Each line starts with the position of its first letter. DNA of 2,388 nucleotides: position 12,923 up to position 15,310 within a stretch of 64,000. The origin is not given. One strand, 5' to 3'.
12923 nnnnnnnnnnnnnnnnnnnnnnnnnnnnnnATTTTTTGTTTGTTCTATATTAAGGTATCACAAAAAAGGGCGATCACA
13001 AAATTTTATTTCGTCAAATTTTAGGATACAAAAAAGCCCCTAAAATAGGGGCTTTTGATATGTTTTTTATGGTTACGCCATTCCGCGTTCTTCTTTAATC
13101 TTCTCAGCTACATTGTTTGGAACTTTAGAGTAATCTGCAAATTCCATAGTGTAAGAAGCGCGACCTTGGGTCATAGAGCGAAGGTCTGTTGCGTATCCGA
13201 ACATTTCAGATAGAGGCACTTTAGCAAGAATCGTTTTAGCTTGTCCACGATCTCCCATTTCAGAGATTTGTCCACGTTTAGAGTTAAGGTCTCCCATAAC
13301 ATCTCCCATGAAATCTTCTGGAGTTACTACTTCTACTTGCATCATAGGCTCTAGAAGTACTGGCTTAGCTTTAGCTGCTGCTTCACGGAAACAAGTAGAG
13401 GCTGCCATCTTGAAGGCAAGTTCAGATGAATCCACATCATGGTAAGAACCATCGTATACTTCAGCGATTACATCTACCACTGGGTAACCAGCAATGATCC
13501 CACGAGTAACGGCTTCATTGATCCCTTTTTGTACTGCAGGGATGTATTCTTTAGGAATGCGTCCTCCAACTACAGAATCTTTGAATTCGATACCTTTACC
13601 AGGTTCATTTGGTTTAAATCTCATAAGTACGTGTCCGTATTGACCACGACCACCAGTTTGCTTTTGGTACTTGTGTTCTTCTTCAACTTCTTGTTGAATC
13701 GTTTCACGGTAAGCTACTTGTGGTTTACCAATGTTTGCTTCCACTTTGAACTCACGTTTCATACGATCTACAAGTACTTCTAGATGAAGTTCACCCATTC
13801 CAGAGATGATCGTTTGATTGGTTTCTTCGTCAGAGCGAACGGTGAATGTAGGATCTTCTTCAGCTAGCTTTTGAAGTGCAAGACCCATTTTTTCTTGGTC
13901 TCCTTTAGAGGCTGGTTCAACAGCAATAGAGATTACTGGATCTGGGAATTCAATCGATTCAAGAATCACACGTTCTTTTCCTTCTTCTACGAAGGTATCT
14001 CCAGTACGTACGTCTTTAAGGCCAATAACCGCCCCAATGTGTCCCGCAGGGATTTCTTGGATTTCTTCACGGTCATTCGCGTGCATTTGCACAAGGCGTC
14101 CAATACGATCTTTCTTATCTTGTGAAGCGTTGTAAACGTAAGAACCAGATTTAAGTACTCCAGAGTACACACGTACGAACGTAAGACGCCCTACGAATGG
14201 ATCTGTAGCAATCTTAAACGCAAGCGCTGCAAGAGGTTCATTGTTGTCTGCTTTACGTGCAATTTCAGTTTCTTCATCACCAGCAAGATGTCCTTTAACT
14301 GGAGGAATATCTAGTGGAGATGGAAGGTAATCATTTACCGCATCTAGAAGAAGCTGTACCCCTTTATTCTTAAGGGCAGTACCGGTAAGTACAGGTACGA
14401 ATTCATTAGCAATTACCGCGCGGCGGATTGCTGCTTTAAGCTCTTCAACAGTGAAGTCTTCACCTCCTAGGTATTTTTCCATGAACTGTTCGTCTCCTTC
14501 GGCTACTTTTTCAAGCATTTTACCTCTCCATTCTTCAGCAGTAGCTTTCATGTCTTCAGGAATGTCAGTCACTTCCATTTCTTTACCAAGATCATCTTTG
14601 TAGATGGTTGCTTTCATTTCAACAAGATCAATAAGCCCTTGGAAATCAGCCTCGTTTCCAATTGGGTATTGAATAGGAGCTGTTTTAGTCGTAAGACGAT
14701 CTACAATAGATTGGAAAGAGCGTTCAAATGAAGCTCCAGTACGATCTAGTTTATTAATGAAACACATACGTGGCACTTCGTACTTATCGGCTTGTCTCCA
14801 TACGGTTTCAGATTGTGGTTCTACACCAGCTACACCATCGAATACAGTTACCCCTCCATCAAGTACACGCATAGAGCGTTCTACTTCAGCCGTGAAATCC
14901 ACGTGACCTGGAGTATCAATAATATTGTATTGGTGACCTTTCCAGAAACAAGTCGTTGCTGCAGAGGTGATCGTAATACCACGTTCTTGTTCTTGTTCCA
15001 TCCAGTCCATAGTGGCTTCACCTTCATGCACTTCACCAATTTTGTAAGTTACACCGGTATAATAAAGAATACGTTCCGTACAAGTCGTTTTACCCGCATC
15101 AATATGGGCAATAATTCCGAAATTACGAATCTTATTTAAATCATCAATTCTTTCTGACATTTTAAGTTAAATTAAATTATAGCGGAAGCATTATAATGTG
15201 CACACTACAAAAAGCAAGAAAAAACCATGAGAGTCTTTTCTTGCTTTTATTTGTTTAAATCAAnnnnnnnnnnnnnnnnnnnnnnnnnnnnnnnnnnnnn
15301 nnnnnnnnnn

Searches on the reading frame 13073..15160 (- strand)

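Call 8: search_protein_families(library=pfam, proteins=[window:13073-15160:-], max_evalue=0.01)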
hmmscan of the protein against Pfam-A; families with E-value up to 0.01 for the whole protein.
window:13073-15160:- (695 aa): 7 families
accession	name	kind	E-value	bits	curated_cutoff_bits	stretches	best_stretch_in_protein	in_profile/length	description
PF00009.33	GTP_EFTU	-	2.2e-64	217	26.5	1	10-281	2-188/188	Elongation factor Tu GTP binding domain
PF03764.24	EFG_IV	-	5.4e-46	155.7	24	1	480-599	1-121/121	Elongation factor G, domain IV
PF14492.12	EFG_III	-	2.1e-34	117.8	27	1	405-479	1-75/75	Elongation Factor G, domain III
PF00679.30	EFG_C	-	3.2e-32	110.9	27.9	1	601-687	1-88/89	Elongation factor G C-terminus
PF03144.31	GTP_EFTU_D2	-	1.9e-19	70.3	30.3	1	324-390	1-72/73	Elongation factor Tu domain 2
PF22042.2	EF-G_D2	-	1.1e-18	67.6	27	1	310-392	2-83/84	Elongation factor G domain 2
PF16658.11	RF3_C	-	6.1e-09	36.2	40.1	1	416-499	17-100/132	Class II release factor RF3, C-terminal domain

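Call 9: search_protein_families(library=ncbifam, proteins=[window:13073-15160:-], max_evalue=0.01)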
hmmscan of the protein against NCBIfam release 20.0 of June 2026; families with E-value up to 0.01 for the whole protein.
window:13073-15160:- (695 aa): 32 families (the best 25 are shown)
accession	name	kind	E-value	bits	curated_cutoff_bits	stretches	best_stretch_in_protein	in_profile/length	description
TIGR00484.1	EF-G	equivalog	0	1128.5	659.4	1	4-692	3-689/691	elongation factor G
NF009381.0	PRK12740.1-5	subfamily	1.9e-252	839.7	583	1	7-692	5-685/692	elongation factor G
NF009891.0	PRK13351.1-1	equivalog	4.2e-177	590.8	597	1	8-691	6-676/681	elongation factor G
NF058620.1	EFG2_Bacteroid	exception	7.9e-160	533.6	1000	2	8-521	6-511/717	elongation factor G2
NF009377.1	PRK12740.1-1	equivalog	1.4e-155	519.5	890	1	6-689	8-699/700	elongation factor G-like protein EF-G2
NF009379.0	PRK12740.1-3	equivalog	1.9e-154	515.8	513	1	9-692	6-670/674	elongation factor G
NF012153.1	tet_protect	equivalog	2.3e-119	399.4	775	1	13-677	2-614/614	tetracycline resistance ribosomal protection protein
TIGR00490.1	aEF-2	equivalog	1.7e-108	363.7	738.45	3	264-490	239-471/720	elongation factor EF-2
NF000120.3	47473_otr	exception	5.8e-84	282.8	900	1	13-670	4-606/608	tetracycline resistance ribosomal protection protein Otr(A)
NF033148.1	tet_protect_M_W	exception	2.7e-77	260.6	1100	2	10-159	2-151/639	TetM/TetW/TetO/TetS family tetracycline resistance ribosomal protection protein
NF001964.0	PRK00741.1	equivalog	1.5e-73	248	473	1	5-493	6-478/529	peptide chain release factor 3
TIGR01394.1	TypA_BipA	equivalog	4e-70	236.7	757.3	3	11-157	1-145/594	translational GTPase TypA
NF009892.0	PRK13351.1-3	equivalog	1.5e-65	221.9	640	2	10-151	2-148/623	elongation factor G-like protein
NF012154.0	tet_protect_Q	exception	2.5e-65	221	1425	2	11-158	3-150/638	tetracycline resistance ribosomal protection protein Tet(Q)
NF012155.1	tet_protect_M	exception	5.9e-64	216.4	1420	2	10-159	2-151/639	tetracycline resistance ribosomal protection protein Tet(M)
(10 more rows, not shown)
